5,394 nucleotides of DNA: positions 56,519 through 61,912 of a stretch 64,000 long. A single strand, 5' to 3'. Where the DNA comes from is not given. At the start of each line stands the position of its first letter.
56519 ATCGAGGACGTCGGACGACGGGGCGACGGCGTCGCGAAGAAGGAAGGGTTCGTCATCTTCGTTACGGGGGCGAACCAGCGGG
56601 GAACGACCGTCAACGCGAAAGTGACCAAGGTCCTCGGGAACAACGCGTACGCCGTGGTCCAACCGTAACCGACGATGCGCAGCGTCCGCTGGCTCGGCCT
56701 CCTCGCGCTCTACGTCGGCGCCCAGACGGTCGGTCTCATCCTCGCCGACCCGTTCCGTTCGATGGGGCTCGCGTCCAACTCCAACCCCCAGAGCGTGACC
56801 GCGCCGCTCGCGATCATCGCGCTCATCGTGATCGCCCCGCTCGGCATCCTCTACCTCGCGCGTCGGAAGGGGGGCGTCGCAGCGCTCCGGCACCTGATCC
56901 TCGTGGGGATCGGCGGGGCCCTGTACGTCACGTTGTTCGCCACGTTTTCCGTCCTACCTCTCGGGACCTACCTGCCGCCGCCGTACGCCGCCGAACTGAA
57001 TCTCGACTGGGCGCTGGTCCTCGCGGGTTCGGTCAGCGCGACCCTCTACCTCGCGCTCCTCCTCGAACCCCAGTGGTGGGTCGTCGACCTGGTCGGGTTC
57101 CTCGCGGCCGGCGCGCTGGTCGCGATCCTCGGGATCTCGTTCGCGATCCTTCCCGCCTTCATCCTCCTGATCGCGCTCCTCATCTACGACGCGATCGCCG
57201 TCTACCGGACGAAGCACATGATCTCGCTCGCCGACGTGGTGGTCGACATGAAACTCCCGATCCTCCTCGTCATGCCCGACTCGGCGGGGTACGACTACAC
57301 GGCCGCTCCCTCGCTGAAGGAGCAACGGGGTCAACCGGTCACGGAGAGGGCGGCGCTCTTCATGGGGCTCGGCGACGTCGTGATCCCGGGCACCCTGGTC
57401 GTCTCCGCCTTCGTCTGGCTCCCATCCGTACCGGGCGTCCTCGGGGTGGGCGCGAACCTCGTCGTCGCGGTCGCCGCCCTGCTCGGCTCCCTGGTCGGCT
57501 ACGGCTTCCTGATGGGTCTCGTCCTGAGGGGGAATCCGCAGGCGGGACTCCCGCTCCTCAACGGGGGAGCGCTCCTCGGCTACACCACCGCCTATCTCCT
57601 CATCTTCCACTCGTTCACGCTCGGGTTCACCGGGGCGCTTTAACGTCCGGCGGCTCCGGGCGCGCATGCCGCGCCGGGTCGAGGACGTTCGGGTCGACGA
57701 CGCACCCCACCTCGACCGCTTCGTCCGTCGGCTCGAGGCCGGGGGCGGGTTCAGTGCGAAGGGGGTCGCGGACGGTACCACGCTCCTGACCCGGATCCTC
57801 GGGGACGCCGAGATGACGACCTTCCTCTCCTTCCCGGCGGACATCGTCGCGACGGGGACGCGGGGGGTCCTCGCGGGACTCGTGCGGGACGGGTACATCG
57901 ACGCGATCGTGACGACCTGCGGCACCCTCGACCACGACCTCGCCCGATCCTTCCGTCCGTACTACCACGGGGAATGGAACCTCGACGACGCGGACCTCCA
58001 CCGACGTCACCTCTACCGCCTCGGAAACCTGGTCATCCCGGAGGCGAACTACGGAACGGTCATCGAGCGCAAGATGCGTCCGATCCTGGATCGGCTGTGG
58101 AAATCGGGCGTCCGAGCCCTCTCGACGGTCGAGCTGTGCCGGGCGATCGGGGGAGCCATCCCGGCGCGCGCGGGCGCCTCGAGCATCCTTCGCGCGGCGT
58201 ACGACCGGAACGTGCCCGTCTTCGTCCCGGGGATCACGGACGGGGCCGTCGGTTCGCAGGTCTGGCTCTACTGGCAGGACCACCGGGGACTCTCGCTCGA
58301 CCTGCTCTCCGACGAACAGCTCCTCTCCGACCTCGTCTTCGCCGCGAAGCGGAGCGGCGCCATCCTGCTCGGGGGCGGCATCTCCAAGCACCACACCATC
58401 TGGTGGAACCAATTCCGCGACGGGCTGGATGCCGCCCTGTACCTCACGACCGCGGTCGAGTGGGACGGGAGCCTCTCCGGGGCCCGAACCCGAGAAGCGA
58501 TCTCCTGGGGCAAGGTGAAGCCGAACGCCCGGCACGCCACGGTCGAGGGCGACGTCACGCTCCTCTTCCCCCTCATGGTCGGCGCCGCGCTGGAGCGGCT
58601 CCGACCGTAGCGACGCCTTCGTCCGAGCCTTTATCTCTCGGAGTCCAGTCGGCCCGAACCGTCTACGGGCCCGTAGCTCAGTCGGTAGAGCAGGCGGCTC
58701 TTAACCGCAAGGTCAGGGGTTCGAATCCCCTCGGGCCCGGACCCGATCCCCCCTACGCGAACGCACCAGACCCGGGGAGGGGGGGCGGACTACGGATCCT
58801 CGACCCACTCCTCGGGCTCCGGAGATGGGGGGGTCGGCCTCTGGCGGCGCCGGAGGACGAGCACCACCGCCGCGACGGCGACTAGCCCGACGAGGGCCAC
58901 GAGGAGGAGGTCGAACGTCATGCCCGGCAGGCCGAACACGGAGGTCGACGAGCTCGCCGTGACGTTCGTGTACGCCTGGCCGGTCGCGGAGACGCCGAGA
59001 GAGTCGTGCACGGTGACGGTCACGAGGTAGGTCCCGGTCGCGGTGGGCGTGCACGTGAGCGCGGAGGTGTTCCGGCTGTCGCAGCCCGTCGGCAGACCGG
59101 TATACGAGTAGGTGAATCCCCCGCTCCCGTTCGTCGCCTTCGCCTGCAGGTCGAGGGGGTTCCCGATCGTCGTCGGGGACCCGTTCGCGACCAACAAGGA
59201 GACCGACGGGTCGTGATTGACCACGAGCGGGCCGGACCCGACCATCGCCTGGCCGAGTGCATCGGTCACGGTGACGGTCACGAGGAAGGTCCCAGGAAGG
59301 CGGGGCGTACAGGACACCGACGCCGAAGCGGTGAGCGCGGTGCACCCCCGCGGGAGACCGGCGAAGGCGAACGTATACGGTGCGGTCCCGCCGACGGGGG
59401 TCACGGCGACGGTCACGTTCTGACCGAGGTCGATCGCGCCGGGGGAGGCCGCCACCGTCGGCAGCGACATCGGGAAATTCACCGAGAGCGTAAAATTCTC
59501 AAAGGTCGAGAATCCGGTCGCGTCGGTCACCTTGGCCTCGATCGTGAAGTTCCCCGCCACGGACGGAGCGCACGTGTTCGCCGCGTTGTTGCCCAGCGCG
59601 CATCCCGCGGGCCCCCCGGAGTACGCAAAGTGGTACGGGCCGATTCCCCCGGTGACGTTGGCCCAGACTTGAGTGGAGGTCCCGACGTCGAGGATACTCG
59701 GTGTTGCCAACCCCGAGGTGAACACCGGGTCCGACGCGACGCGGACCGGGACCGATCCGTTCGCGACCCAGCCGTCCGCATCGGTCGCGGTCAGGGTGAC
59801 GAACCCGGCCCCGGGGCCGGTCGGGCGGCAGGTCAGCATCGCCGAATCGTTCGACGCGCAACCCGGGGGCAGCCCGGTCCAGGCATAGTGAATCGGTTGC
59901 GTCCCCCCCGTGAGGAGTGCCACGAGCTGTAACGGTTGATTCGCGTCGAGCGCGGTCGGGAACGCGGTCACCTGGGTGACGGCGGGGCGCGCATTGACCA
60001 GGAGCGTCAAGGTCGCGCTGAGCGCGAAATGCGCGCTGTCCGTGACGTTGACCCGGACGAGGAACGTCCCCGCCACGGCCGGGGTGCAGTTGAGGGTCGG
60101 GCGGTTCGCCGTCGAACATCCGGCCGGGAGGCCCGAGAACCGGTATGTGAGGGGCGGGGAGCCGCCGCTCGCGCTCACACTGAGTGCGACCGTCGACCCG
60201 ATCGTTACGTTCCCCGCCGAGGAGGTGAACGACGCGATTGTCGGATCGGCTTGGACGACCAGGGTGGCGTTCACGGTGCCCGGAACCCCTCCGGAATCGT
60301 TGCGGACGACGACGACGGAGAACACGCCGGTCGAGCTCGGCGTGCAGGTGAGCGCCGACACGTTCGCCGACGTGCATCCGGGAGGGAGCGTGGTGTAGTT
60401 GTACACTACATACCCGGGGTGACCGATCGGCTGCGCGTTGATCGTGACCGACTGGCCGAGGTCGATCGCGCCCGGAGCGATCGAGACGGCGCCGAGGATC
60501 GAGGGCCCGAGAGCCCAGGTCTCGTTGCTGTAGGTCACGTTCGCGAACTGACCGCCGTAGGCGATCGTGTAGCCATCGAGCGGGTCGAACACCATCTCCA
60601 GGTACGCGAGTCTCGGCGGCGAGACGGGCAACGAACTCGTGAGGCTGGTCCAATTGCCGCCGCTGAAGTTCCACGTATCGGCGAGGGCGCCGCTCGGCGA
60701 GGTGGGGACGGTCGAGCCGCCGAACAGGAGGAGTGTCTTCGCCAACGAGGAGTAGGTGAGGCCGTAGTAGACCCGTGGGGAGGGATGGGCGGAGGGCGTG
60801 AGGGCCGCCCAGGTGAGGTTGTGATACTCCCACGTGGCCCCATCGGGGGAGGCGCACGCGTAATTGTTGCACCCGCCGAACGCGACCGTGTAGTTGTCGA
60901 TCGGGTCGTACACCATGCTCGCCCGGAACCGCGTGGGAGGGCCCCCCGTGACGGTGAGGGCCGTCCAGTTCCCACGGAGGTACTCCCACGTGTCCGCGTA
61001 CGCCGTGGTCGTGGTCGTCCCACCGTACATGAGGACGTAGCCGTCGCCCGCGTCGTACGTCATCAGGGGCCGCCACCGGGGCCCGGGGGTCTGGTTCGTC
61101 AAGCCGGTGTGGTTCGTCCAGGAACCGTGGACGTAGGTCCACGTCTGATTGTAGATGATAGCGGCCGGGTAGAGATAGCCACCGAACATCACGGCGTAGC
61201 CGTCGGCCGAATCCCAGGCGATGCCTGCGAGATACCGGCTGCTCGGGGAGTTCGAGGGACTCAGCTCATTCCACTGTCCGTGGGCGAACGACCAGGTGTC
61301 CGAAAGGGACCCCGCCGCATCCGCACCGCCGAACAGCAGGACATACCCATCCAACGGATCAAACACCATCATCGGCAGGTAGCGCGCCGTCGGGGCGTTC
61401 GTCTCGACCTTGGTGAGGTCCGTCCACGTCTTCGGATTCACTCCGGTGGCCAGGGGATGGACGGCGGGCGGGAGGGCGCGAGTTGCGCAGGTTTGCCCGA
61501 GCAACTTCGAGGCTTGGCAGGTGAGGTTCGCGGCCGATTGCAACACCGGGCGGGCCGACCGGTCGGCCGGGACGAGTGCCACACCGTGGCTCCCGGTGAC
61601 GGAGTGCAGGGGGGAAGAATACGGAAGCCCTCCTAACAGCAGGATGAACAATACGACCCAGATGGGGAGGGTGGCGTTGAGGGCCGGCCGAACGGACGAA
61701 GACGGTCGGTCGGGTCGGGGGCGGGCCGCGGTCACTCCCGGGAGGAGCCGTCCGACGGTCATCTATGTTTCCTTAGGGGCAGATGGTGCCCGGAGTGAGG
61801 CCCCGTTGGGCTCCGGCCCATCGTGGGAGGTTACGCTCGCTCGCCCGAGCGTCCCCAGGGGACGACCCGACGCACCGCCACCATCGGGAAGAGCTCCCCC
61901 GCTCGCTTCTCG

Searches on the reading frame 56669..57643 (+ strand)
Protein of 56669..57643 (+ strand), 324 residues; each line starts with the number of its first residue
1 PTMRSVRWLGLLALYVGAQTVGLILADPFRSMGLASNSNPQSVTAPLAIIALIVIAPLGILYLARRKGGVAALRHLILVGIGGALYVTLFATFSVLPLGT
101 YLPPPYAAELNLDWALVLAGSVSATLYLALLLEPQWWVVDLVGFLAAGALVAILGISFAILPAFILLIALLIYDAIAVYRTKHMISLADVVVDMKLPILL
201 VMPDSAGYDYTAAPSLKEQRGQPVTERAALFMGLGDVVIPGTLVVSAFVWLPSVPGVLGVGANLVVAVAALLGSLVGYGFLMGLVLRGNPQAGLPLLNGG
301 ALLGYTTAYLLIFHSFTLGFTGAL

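Call 58: search_protein_families(library=pfam, proteins=[window:56669-57643:+], max_evalue=0.00001)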
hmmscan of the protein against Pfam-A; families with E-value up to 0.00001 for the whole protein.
window:56669-57643:+ (324 aa): 2 families
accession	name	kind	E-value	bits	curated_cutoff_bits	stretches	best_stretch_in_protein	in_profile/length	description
PF06550.16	SPP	-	3.1e-58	197.9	23.9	1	13-310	2-279/283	Signal-peptide peptidase, presenilin aspartyl protease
PF04258.18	Peptidase_A22B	-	9.3e-09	35.7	23.3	1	110-247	80-211/286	Signal peptide peptidase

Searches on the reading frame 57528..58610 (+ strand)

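Call 58: search_protein_families(library=pfam, proteins=[window:57528-58610:+], max_evalue=0.00001)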
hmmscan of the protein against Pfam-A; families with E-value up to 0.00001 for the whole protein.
window:57528-58610:+ (360 aa): 1 family
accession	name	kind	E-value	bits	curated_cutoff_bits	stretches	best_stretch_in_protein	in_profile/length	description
PF01916.23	DS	-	8.7e-94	314.5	27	1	72-352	9-286/288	Deoxyhypusine synthase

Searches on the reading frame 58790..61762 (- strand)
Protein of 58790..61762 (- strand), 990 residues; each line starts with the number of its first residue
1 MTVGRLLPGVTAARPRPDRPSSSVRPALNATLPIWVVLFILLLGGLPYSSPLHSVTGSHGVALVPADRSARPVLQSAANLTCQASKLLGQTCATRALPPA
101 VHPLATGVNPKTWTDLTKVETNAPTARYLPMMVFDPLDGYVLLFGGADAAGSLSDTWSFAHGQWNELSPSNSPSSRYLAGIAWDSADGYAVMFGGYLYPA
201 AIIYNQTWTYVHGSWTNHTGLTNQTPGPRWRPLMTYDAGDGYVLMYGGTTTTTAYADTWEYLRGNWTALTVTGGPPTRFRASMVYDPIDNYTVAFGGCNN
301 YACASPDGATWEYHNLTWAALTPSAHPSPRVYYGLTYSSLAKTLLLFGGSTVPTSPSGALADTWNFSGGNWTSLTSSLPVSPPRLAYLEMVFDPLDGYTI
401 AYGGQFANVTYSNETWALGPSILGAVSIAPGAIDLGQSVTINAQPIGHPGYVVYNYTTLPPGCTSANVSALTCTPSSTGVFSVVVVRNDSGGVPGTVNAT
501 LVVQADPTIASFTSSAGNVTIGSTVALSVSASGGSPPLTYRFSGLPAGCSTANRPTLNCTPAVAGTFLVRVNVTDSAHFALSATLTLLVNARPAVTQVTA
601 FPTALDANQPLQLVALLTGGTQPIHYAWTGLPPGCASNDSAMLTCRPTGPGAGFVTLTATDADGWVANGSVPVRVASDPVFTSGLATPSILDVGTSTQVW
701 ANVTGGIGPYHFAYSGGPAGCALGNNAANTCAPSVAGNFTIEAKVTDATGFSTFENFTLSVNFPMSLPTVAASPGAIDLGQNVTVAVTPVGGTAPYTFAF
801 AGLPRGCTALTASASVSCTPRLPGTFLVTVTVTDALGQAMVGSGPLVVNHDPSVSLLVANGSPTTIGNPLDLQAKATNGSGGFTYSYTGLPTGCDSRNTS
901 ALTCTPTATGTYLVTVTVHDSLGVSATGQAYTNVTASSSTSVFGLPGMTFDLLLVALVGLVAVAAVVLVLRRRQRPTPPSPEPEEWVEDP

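Call 58: search_protein_families(library=pfam, proteins=[window:58790-61762:-], max_evalue=0.00001)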
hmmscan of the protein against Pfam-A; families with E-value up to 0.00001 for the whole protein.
window:58790-61762:- (990 aa): 5 families
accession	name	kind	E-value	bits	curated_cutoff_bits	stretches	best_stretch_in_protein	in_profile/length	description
PF24681.1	Kelch_KLHDC2_KLHL20_DRC7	-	1.9e-19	70.3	50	2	111-277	36-202/221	KLHDC2/KLHL20/DRC7 Kelch-repeats domain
PF00801.26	PKD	-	9e-16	58.1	23.5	1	769-839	3-72/80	PKD domain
PF24981.1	Beta-prop_ATRN-LZTR1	-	2e-13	50.7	50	1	143-352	3-222/289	Attractin/LZTR1 beta-propeller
PF13418.12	Kelch_4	-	6.4e-12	45.7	21.6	0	329-379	1-48/49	Galactose oxidase, central domain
PF05345.18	He_PIG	-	3.4e-07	31.1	24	0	774-837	10-84/96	Putative Ig domain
